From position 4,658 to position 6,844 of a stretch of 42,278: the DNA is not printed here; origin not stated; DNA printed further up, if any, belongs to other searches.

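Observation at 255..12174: Ten-gene co-directional cassette: classic AAA + orphan J-domain + MoxR AAA+ + HExxH/VWA-MIDAS + paralogous unknowns + nuclease-like HTH protein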

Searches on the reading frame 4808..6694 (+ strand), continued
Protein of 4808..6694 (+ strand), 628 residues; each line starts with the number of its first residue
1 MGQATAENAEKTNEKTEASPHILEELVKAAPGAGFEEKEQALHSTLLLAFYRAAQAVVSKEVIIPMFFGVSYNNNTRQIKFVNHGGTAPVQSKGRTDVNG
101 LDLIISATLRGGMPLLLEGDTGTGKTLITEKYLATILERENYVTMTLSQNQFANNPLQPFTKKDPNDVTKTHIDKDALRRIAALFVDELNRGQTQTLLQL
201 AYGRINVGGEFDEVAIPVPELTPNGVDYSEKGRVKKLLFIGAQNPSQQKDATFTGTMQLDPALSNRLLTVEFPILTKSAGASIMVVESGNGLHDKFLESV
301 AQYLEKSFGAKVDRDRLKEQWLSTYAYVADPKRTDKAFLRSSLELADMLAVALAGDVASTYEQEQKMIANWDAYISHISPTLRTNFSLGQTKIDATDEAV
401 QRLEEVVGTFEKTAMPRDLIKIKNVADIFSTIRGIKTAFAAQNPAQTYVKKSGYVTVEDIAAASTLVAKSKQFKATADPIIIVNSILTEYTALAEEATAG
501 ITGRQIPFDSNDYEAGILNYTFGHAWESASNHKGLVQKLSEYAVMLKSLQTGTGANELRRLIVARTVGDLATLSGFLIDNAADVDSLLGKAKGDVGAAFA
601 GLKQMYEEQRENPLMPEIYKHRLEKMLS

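Call 43: search_protein_representatives(alignment_id=A1)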
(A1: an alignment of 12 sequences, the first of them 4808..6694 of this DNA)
Query: 12 sequences, 609 profile positions. Proteins with E-value up to 0.001 (for the whole library): 132; up to 1e-10: 84; up to 1e-30: 62. The best 132 are listed.
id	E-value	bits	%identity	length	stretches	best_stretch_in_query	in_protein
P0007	1.6e-259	878.6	-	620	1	4-608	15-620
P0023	9.7e-259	876.0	-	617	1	5-608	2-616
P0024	2.3e-210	716.3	-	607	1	5-608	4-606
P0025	4.5e-208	708.7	-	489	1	106-595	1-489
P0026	2.4e-166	570.9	-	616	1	6-607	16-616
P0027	5.3e-164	563.1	-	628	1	16-609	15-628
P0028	4.9e-158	543.4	-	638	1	6-609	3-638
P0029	1.6e-154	531.9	-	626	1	6-608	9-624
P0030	9.2e-148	509.5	-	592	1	7-607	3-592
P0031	6.9e-145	500.0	-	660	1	3-606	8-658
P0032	3.4e-143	494.4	-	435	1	167-608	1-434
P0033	4.8e-141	487.3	-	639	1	6-608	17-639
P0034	4.2e-140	484.2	-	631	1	4-608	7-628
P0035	6.4e-139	480.3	-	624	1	3-607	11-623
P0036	7.0e-139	480.2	-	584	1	23-607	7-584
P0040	2.2e-122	425.7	-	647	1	3-609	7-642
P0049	3.4e-86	306.2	-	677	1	5-592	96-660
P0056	2.5e-63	230.6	-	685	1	17-572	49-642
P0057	1.3e-61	225.0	-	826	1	22-580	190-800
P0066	1.5e-46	175.2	-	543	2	33-411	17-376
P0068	3.8e-45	170.6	-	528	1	33-587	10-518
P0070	9.3e-43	162.7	-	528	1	31-574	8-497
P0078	3.6e-38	147.5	-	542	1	33-591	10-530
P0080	2.7e-36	141.4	-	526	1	33-608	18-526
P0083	1.8e-33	132.0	-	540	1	33-604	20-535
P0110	3.3e-08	48.6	-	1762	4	75-116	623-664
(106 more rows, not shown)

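Call 44: search_protein_families(library=pfam, proteins=[P0066, P0068, P0070, P0078, P0080, P0083, P0056, P0057, P0049, P0110], max_evalue=0.01)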
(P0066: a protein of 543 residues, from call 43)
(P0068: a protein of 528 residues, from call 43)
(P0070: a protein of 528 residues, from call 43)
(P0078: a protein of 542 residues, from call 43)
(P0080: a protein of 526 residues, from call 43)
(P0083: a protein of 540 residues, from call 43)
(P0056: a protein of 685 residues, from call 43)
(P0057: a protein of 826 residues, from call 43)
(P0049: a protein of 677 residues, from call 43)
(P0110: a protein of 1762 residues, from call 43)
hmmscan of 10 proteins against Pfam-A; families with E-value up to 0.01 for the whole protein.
P0066 (543 aa): 0 families

P0068 (528 aa): 1 family
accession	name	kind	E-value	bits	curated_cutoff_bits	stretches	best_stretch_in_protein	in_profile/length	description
PF12775.13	AAA_7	-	6.1e-06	26.3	25.8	1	53-155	16-115/181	P-loop containing dynein motor region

P0070 (528 aa): 1 family
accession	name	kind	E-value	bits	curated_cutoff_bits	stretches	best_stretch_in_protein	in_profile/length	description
PF07728.20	AAA_5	-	1.3e-08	35.4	22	1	66-202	2-138/139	AAA domain (dynein-related subfamily)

P0078 (542 aa): 0 families

P0080 (526 aa): 0 families

P0083 (540 aa): 0 families

P0056 (685 aa): 2 families
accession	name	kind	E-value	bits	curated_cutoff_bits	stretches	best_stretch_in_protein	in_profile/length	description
PF12775.13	AAA_7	-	0.00024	21.1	25.8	1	120-204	30-113/181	P-loop containing dynein motor region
PF13173.12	AAA_14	-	0.00076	19.9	27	0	125-204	4-75/129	AAA domain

P0057 (826 aa): 0 families

P0049 (677 aa): 0 families

P0110 (1762 aa): 44 families (the best 25 are shown)
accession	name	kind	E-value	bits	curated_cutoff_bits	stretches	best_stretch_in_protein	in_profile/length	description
PF07728.20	AAA_5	-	5.4e-75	250.5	22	5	1352-1509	1-139/139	AAA domain (dynein-related subfamily)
PF07726.17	AAA_3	-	1.4e-19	70.8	27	2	1017-1152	2-129/131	ATPase family associated with various cellular activities (AAA)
PF12775.13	AAA_7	-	3.9e-17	62.8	25.8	2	1337-1387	20-71/181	P-loop containing dynein motor region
PF00004.35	AAA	-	9.2e-15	55.7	21.2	1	1672-1706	1-35/131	ATPase family associated with various cellular activities (AAA)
PF20030.5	bpMoxR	-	6.3e-14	52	27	0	628-688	17-77/205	MoxR domain in the MoxR-vWA-beta-propeller ternary systems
PF13191.12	AAA_16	-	9.6e-14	52.7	32.6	1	643-676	25-57/167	AAA ATPase domain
PF13173.12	AAA_14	-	2.8e-13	50.4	27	1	1352-1458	4-99/129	AAA domain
PF12774.13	AAA_6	-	4.1e-12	46.2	25.2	1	1019-1155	37-162/327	Hydrolytic ATP binding site of dynein motor region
PF13401.12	AAA_22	-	1.5e-11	45.1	27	0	645-682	8-48/130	AAA domain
PF01078.27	Mg_chelatase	-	4e-11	43.2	20.3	1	1084-1161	110-186/207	Magnesium chelatase, subunit ChlI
PF02367.23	TsaE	-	9.8e-11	42.1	26.6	0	624-667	3-46/128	Threonylcarbamoyl adenosine biosynthesis protein TsaE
PF20720.3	nSTAND3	-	1.2e-10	41.7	27.2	1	1344-1383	11-51/155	Novel STAND NTPase 3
PF14532.12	Sigma54_activ_2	-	2.8e-10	41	25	1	1352-1447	23-95/138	Sigma-54 interaction domain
PF17867.7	AAA_lid_7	-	6.6e-10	39.7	22.7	1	1164-1258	1-95/106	Midasin AAA lid domain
PF00158.32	Sigma54_activat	-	1.4e-09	38.3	20.2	0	624-674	4-54/168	Sigma-54 interaction domain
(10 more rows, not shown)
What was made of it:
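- On MoxR-type AAA+ ATPase (F): A sister-subfamily member, P0070, passes AAA_5 at 35 bits (call 44).
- Closest known: Midasin/Rea1. Same: The one scanned against Pfam, P0110, is midasin-like (calls 43, 44).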

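Call 48: search_protein_families(library=phrogs, proteins=[window:4808-6694:+], max_evalue=0.01)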
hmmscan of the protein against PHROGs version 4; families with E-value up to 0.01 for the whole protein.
window:4808-6694:+ (628 aa): 4 families
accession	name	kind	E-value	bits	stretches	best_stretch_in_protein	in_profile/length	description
phrog_249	-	moron, auxiliary metabolic gene and host takeover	1.9e-06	28.5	1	15-303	48-304/380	porphyrin biosynthesis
phrog_16448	-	other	0.00013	21.4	1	70-200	410-535/680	ATPase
phrog_1297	-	other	0.0095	16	0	93-197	6-115/356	ATPase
phrog_3277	-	DNA, RNA and nucleotide metabolism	0.0096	16.8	0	114-189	12-87/168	DnaC-like helicase loader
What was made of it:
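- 4808..6694 (+): F: MoxR-like AAA+ ATPase, built of an N-terminal beta subdomain, an AAA+ core (about 5105-5677) and a roughly 330-aa helical C-terminal region. Deep core component 1. PHROG 249, CobS-like, at 1.9e-6 (call 48).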

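Call 49: search_protein_families(library=ncbifam, proteins=[window:4808-6694:+], max_evalue=0.01)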
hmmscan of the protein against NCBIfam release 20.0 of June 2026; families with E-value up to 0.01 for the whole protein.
window:4808-6694:+ (628 aa): 2 families
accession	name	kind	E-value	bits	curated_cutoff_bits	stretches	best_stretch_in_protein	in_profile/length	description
NF006799.0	PRK09302.1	equivalog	3.4e-05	22.6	408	1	92-147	11-68/515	circadian clock protein KaiC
TIGR03880.1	KaiC_arch_3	hypoth_equivalog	0.0057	16.2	249.45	0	98-150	2-55/224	KaiC domain-containing protein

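Call 52: predict_structure(alignment_id=A1)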
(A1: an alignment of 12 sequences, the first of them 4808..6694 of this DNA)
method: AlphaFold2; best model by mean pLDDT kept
length: 628 residues; sequences in the alignment: 12
mean_pLDDT: 79.1   pTM: 0.81
mean pLDDT of the five models: 79.1, 78.2, 77.0, 76.1, 75.8
residues with pLDDT >= 90: 171; 70-90: 324; 50-70: 71; < 50: 62
segments of 3 or more residues with pLDDT < 50: 1-17, 150-152, 190-192, 246-262, 274-288, 337-339, 414-416
pLDDT, mean of each block of 10 residues (from residue 1): 33 46 93 91 95 93 81 88 73 81 89 74 72 92 72 66 68 84 76 64 74 85 88 85 54 40 59 44 38 94 94 94 93 62 80 84 90 86 79 81 83 62 84 89 87 77 85 77 91 91 86 81 89 94 90 77 91 93 92 80 88 83 77
secondary structure, 60 per line:
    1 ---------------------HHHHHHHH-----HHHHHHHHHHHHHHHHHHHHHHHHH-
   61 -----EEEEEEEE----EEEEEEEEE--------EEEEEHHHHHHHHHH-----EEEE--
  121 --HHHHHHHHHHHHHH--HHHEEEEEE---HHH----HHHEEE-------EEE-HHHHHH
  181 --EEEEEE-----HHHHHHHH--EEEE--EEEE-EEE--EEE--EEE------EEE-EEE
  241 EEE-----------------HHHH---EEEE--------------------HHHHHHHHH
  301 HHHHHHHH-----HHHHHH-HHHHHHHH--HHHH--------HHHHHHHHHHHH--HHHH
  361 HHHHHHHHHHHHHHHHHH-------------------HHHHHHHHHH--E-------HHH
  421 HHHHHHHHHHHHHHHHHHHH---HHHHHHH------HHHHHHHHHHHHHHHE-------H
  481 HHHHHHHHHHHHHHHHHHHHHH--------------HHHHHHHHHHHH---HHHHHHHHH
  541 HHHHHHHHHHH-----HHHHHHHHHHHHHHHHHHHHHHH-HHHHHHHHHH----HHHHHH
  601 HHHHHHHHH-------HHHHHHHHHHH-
elements in order: H22-29 H35-59 E66-73 E78-86 E95-99 H100-109 E115-118 H123-136 E142-147 E161-163 E171-173 H175-180 E183-188 H194-201 E204-207 E210-213 E215-217 E220-222 E225-227 E234-236 E238-243 H261-264 E268-271 H292-308 H314-319 H321-328 H331-334 H343-354 H357-378 H398-407 H418-440 H444-450 H457-471 H480-502 H517-528 H532-551 H557-579 H581-590 H595-609 H617-627
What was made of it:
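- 4808..6694 (+): AF2 model with pLDDT 79 and pTM 0.81 (call 52).
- On MoxR-type AAA+ ATPase (F): It has extra beta-hairpins after beta2 and before sensor-1 (call 52).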

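Call 55: fold_search(model_id=the predicted structure, library=pdb)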
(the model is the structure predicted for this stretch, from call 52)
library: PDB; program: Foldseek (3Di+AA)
matches with E <= 10: 629; with E <= 0.001: 1
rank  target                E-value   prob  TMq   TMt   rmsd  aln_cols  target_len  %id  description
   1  2r44                  8.5e-05  1.00  0.31  0.52  10.2       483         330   13  CRYSTAL STRUCTURE OF A PUTATIVE ATPASE (CHU_0153) FROM CYTOPHAGA HUTCHINSONII ATCC 33406 AT 2.00 A RESOLUTION (released 2007-09-18)
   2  4upb_E                2.6e-03  1.00  0.25  0.33  10.9       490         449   11  Electron cryo-microscopy of the complex formed between the hexameric ATPase RavA and the decameric inducible decarboxy (released 2014-08-20)
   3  6iy8_A                5.8e-03  1.00  0.17  0.22   6.4       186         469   17  DmpR-phenol complex of Pseudomonas putida (released 2020-06-10)
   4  6l8d_A                8.9e-03  0.99  0.21  0.43  14.4       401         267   13  Hexameric structure of the ATPase subunit of magnesium chelatase (released 2020-01-15)
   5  6iy8_C                9.7e-03  1.00  0.18  0.23   6.3       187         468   19  DmpR-phenol complex of Pseudomonas putida (released 2020-06-10)
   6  1ojl_B                1.1e-02  1.00  0.18  0.39   6.3       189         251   17  Crystal structure of a sigma54-activator suggests the mechanism for the conformational switch necessary for sigma54 bi (released 2005-05-19)
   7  3f8t                  1.1e-02  1.00  0.24  0.32  10.5       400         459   12  Crystal structure analysis of a full-length MCM homolog from Methanopyrus kandleri (released 2009-03-03)
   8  9qh8_F                1.1e-02  1.00  0.19  0.41  18.1       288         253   15  reduced NorQ-NorD VWA domain complex from Paracoccus denitrificans (released 2026-03-25)
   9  3nbx                  1.1e-02  0.98  0.24  0.29  11.4       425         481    9  Crystal structure of E. coli RavA (Regulatory ATPase variant A) in complex with ADP (released 2011-01-12)
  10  6l8d_E                1.3e-02  0.99  0.21  0.43  14.4       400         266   13  Hexameric structure of the ATPase subunit of magnesium chelatase (released 2020-01-15)
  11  6e10_2                1.3e-02  0.60  0.14  0.13  24.7       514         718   14  PTEX Core Complex in the Engaged (Extended) State (released 2018-08-22)
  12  8xj8_D                1.7e-02  0.99  0.17  0.27   9.7       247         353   14  The Cryo-EM structure of MPXV E5 C-terminal in complex with DNA (released 2024-05-01)
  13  7qv9_a                1.9e-02  1.00  0.18  0.38   8.1       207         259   17  CryoEM structure of bacterial transcription intermediate complex mediated by activator PspF (released 2022-11-09)
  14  7ola_F                1.9e-02  1.00  0.15  0.25  13.1       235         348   15  Structure of Primase-Helicase in SaPI5 (released 2022-07-13)
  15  1ny6_B                2.0e-02  1.00  0.19  0.43   5.1       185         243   17  Crystal structure of sigm54 activator (AAA+ ATPase) in the active state (released 2003-11-11)
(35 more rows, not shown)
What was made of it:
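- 4808..6694 (+): Foldseek best PDB matches are MoxR 2r44 (8.5e-5), RavA, BchI and NorQ (call 55).
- On MoxR-type AAA+ ATPase (F): Foldseek top hits are 2r44 (8.5e-5), RavA, BchI/ChlI and NorQ (call 55).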

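Call 76: search_dna_similar(query=window:4808-6694:+, collection=phages, mode=protein, max_evalue=1, max_rows=15)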
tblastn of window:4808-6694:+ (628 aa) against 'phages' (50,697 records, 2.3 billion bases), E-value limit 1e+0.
Records with a match: 2; places in all: 2; records where one place covers at least 80% of the query: 0.
Best place of each record, by identity: <60% 2.
By first word of the organism name: Enterococcus 2.
By host as written in the record: - 1; Enterococcus faecalis 1.
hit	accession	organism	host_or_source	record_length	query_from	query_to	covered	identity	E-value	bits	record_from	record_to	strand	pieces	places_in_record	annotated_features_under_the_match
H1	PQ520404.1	Enterococcus phage IME_EF3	-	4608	111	156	7%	36.5%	7e-1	39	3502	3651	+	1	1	record has no annotation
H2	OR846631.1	Enterococcus phage Efs 1-1-1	Enterococcus faecalis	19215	111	156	7%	36.5%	8e-1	39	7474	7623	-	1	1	record has no annotation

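Call 77: fold_search(model_id=the predicted structure, library=viral)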
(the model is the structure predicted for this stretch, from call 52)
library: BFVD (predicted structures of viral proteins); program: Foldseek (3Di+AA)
matches with E <= 10: 680; with E <= 0.001: 7
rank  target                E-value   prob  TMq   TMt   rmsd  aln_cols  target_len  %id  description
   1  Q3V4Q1                1.0e-05  1.00  0.23  0.23  24.4       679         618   13  Structural protein ORF618 [Acidianus two-tailed virus]
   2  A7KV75                5.5e-05  1.00  0.28  0.35  18.1       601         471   10  (no name in the UniProt tables at hand)
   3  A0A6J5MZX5            6.0e-05  1.00  0.27  0.38  17.9       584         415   10  COG0714 MoxR-like ATPases [uncultured Caudovirales phage]
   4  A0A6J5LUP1            8.5e-05  1.00  0.26  0.34  20.7       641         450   12  COG0714 MoxR-like ATPases [uncultured Caudovirales phage]
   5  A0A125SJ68            1.3e-04  1.00  0.19  0.21  26.7       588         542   12  (no name in the UniProt tables at hand)
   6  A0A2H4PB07            8.9e-04  1.00  0.25  0.31  26.3       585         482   11  (no name in the UniProt tables at hand)
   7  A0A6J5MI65            9.3e-04  1.00  0.17  0.27  21.4       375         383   14  COG0714 MoxR-like ATPases [uncultured Caudovirales phage]
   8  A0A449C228            1.4e-03  1.00  0.17  0.26  23.6       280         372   14  (no name in the UniProt tables at hand)
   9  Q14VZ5                1.5e-03  0.98  0.20  0.12  17.1       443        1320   13  ORF111 [Ranid herpesvirus 2]
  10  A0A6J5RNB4            1.8e-03  1.00  0.21  0.40  18.3       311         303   19  AAA domain containing protein [uncultured Caudovirales phage]
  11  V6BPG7                2.3e-03  1.00  0.16  0.14  14.9       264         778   13  DNA replication protein [Zamilon virus]
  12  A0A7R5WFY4            2.3e-03  1.00  0.17  0.13  11.7       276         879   14  Putative DNA primase [Diachasmimorpha longicaudata entomopoxvirus]
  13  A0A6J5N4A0            2.9e-03  1.00  0.19  0.28  20.7       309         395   14  AAA domain containing protein [uncultured Caudovirales phage]
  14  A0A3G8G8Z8            3.0e-03  0.97  0.21  0.21  23.0       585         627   12  (no name in the UniProt tables at hand)
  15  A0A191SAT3            3.0e-03  0.95  0.18  0.13  20.0       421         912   13  (no name in the UniProt tables at hand)
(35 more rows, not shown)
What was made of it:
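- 4808..6694 (+): Best viral match is ATV ORF618 (call 77).
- Closest known: Acidianus two-tailed virus p618. Same: An archaeal-context pair of similar sizes (618 and 892 aa against 628 and 744 aa). p618 is the top viral structural match of F over its full length (call 77). p618 also works with further proteins, one of which (p387) stimulates its ATPase.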

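Call 83: list_cluster_members(proteins=[P0066, P0068, P0070, P0078, P0083, P0056, P0057, P0049, P0031, P0040])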
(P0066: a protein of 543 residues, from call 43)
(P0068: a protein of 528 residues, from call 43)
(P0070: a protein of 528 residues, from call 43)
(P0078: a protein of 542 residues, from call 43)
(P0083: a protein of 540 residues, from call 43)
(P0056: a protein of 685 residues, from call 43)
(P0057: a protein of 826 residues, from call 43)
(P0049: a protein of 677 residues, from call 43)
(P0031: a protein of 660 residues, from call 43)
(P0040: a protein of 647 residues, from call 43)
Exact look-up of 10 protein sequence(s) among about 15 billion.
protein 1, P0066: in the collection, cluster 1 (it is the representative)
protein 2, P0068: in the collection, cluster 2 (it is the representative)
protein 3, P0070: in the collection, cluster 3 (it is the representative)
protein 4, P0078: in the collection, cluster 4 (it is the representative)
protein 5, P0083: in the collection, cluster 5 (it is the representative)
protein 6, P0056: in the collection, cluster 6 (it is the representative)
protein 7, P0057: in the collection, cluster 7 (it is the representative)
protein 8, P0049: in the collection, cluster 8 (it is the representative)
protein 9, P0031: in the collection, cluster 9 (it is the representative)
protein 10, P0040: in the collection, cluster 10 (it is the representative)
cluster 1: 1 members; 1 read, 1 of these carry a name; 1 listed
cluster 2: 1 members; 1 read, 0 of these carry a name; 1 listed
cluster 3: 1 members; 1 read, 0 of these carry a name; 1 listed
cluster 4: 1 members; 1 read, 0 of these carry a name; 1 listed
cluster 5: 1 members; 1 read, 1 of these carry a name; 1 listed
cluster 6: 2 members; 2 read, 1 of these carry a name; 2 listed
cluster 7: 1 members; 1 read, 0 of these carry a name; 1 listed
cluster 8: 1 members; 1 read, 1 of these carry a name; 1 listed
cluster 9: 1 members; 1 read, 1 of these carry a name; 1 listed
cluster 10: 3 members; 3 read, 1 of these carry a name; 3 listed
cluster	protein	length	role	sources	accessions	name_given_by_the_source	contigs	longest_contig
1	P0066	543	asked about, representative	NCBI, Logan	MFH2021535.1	MAG: hypothetical protein ABIJ34_09050 [archaeon]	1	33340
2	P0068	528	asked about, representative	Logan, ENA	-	-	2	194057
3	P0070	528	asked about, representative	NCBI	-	-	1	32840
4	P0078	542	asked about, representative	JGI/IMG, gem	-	-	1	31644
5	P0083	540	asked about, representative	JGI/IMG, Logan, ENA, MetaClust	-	\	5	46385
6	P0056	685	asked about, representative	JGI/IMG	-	-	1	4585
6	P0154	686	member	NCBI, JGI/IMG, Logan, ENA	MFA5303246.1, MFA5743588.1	MAG: hypothetical protein WC393_01785 [Candidatus Nanoarchaeia archaeon] | hypothetical protein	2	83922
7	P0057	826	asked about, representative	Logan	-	-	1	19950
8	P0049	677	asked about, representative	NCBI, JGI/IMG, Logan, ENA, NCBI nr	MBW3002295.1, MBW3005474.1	hypothetical protein KY338_03990 [Candidatus Woesearchaeota archaeon] | hypothetical protein [Candidatus Woesearchaeota archaeon]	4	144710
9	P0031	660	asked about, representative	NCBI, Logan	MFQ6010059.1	MAG: hypothetical protein ACE5J7_03010 [Candidatus Aenigmatarchaeota archaeon]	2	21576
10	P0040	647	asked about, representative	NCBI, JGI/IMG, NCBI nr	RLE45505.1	hypothetical protein DRJ22_04220 [Candidatus Woesearchaeota archaeon] | MAG: hypothetical protein DRJ22_04220 [Candidatus Woesearchaeota archaeon]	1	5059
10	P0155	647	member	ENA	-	-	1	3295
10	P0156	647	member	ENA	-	-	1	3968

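Call 84: find_encoding_contigs(protein=P0068, flank=8000, max_places=1)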
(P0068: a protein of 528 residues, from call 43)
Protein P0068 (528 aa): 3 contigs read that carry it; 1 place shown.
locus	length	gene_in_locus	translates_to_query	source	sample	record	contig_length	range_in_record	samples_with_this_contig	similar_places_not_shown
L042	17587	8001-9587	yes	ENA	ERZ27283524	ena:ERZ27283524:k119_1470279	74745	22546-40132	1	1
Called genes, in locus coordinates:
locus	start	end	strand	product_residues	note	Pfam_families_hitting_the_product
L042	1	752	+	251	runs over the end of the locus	PF00378:ECH_1, PF16113:ECH_2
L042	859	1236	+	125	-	PF00072:Response_reg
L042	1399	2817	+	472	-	PF13088:BNR_2 (weak)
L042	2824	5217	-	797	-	-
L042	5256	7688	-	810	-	-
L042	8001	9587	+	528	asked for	PF12775:AAA_7 (weak)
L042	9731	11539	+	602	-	-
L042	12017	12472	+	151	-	PF13420:Acetyltransf_4, PF00583:Acetyltransf_1, PF13302:Acetyltransf_3, PF13673:Acetyltransf_10 (weak), PF13508:Acetyltransf_7, PF08445:FR47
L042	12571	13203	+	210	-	PF00583:Acetyltransf_1, PF13508:Acetyltransf_7, PF13673:Acetyltransf_10, PF08445:FR47 (weak)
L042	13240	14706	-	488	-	PF00587:tRNA-synt_2b, PF03129:HGTP_anticodon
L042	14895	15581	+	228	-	PF08713:DNA_alkylation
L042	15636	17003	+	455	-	PF01555:N6_N4_Mtase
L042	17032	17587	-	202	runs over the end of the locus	-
